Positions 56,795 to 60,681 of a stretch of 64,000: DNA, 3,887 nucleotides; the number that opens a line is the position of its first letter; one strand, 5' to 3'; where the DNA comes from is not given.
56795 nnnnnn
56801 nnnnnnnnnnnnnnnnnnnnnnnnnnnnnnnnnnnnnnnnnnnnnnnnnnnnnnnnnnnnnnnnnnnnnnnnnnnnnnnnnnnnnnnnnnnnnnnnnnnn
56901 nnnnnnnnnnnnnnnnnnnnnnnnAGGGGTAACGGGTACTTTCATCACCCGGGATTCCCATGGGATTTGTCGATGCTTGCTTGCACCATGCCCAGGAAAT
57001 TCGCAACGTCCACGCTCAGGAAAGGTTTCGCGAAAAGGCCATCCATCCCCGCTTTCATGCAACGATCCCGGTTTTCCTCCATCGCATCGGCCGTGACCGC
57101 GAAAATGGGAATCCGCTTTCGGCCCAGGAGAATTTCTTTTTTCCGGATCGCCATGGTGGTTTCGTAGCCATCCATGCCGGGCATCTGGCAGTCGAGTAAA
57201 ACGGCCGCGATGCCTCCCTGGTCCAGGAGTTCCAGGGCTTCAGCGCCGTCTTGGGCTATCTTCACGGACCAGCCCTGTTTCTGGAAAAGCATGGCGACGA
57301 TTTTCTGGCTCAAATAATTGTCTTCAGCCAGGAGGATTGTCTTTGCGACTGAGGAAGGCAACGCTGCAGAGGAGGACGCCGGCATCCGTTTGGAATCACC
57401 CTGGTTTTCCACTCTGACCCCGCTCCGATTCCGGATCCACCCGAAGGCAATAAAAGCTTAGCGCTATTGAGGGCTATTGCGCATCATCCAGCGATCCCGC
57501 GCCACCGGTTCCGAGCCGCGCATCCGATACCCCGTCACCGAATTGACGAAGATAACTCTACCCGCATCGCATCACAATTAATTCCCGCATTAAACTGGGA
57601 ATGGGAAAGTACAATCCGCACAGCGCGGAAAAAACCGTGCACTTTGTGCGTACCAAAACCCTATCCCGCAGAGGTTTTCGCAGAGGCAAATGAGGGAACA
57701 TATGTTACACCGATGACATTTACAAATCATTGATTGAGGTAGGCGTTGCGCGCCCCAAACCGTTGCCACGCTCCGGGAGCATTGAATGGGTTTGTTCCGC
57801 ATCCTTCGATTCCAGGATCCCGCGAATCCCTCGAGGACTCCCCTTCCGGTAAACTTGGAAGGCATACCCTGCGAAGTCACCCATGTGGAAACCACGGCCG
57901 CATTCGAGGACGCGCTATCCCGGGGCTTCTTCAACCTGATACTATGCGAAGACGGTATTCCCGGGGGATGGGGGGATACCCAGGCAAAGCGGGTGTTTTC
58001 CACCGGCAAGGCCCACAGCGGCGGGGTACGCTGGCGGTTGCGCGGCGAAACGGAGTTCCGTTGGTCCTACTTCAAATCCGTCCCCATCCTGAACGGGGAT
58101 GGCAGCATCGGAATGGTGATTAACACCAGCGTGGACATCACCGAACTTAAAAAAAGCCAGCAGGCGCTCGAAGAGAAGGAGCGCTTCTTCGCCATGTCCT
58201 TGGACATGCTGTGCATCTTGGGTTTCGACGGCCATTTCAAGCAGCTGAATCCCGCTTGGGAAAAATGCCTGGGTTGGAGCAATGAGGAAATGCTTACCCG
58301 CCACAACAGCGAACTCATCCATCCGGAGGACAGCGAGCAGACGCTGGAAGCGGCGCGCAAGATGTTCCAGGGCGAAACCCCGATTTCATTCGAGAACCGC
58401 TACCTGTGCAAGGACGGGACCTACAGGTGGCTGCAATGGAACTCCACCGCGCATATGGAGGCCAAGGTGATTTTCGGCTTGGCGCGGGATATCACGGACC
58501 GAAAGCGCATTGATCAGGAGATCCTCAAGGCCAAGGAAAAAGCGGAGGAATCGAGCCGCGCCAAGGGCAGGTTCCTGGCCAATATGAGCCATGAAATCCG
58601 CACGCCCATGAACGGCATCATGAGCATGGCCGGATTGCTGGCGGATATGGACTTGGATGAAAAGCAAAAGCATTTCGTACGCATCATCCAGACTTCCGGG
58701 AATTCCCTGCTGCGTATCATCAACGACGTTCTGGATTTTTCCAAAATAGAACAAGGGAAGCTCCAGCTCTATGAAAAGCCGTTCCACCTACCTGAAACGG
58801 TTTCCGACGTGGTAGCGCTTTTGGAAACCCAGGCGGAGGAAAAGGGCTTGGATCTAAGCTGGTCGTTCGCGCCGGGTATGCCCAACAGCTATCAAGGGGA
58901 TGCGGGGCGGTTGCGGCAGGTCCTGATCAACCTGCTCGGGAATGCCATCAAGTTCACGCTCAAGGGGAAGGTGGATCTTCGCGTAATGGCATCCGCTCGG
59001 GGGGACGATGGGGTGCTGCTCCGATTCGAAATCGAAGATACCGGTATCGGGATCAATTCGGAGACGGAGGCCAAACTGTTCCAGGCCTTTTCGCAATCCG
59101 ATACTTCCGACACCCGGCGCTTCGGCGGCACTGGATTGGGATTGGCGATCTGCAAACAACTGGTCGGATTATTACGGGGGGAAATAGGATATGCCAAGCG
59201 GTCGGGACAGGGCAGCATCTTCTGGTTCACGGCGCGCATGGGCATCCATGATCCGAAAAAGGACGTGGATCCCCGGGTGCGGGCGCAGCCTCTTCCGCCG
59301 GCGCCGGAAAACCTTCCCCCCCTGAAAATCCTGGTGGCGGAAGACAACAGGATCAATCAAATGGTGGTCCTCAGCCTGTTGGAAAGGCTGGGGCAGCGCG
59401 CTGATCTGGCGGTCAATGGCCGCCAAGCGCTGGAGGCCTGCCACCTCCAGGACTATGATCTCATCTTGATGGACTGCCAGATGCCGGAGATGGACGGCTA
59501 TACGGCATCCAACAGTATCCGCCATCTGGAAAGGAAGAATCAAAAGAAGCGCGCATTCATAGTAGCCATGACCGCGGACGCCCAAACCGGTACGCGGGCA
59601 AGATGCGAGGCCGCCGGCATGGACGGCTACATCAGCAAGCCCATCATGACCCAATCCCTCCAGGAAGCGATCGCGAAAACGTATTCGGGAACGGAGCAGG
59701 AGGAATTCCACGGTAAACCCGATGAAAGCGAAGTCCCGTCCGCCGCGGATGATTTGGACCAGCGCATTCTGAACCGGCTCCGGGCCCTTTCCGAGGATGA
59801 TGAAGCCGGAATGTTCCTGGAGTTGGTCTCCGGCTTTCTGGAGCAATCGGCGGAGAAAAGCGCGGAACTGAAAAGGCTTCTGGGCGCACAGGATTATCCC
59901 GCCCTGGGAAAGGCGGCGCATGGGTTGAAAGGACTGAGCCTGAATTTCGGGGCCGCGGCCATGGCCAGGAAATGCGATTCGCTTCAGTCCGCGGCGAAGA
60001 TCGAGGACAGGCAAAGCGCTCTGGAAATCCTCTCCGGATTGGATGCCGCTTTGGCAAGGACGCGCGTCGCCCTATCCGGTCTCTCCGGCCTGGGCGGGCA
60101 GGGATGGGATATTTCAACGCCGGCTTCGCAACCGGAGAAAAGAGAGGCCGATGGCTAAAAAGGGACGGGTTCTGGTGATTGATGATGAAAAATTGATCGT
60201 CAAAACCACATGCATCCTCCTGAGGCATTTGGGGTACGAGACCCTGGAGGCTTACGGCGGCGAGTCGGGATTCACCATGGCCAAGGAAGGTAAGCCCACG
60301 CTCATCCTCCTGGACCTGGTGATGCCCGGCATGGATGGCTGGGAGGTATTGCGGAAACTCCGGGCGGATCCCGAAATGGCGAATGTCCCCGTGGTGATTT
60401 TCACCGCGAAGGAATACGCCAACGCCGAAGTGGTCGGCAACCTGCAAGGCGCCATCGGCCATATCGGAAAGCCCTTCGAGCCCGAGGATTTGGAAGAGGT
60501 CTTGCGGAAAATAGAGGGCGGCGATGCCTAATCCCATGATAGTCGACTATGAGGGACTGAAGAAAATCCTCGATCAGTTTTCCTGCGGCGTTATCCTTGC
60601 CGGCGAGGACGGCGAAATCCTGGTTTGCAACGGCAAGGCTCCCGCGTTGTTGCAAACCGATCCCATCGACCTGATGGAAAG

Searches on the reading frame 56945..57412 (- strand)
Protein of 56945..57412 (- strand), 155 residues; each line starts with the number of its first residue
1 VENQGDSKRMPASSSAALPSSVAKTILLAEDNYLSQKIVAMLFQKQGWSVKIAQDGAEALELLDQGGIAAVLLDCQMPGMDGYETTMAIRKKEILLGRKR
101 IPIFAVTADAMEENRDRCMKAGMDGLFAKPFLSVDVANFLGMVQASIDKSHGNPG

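Call 9: search_protein_families(library=pfam, proteins=[window:56945-57412:-], max_evalue=0.001)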
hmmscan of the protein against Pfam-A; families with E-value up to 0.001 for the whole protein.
window:56945-57412:- (155 aa): 1 family
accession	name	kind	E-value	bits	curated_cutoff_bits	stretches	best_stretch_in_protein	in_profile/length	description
PF00072.30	Response_reg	-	8e-23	81.2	30.2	1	26-132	1-102/111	Response regulator receiver domain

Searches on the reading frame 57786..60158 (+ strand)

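Call 4: search_protein_families(library=pfam, proteins=[window:57786-60158:+], max_evalue=0.01)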
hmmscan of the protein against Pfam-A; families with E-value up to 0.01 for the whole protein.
window:57786-60158:+ (790 aa): 9 families
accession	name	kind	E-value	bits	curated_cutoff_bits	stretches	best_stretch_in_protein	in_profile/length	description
PF02518.31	HATPase_c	-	4.5e-25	88.7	26.4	1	371-484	1-108/111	Histidine kinase-, DNA gyrase B-, and HSP90-like ATPase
PF00072.30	Response_reg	-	3.6e-23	82.3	30.2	1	515-629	1-110/111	Response regulator receiver domain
PF00512.31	HisKA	-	6.7e-23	81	26.9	1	259-324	1-66/66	His Kinase A (phospho-acceptor) domain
PF08447.18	PAS_3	-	1.5e-14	54.5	25.6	1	154-223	4-75/89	PAS fold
PF08448.16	PAS_4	-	3.4e-14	53.4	23.1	1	140-241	6-110/110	PAS fold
PF01627.28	Hpt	-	1.1e-09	38.8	24.6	1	679-759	1-81/84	Hpt domain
PF13426.13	PAS_9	-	3.4e-09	37.3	27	1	143-238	5-103/103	PAS domain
PF00989.32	PAS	-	8.8e-09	35.8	22.6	1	148-236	20-113/113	PAS fold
PF23198.2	PDE8A_N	-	0.0067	16.8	29.6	0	518-598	18-94/147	PDE8A-like, N-terminal domain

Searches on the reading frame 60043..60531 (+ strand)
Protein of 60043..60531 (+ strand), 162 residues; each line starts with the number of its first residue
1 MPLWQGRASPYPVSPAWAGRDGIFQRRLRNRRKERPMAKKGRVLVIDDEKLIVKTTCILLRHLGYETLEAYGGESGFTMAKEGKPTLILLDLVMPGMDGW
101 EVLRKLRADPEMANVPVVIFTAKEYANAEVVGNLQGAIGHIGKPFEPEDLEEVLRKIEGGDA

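Call 9: search_protein_families(library=pfam, proteins=[window:60043-60531:+], max_evalue=0.001)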
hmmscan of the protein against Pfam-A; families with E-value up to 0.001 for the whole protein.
window:60043-60531:+ (162 aa): 1 family
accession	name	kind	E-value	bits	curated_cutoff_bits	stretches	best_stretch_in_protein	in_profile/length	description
PF00072.30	Response_reg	-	5.3e-22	78.5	30.2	1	43-154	1-110/111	Response regulator receiver domain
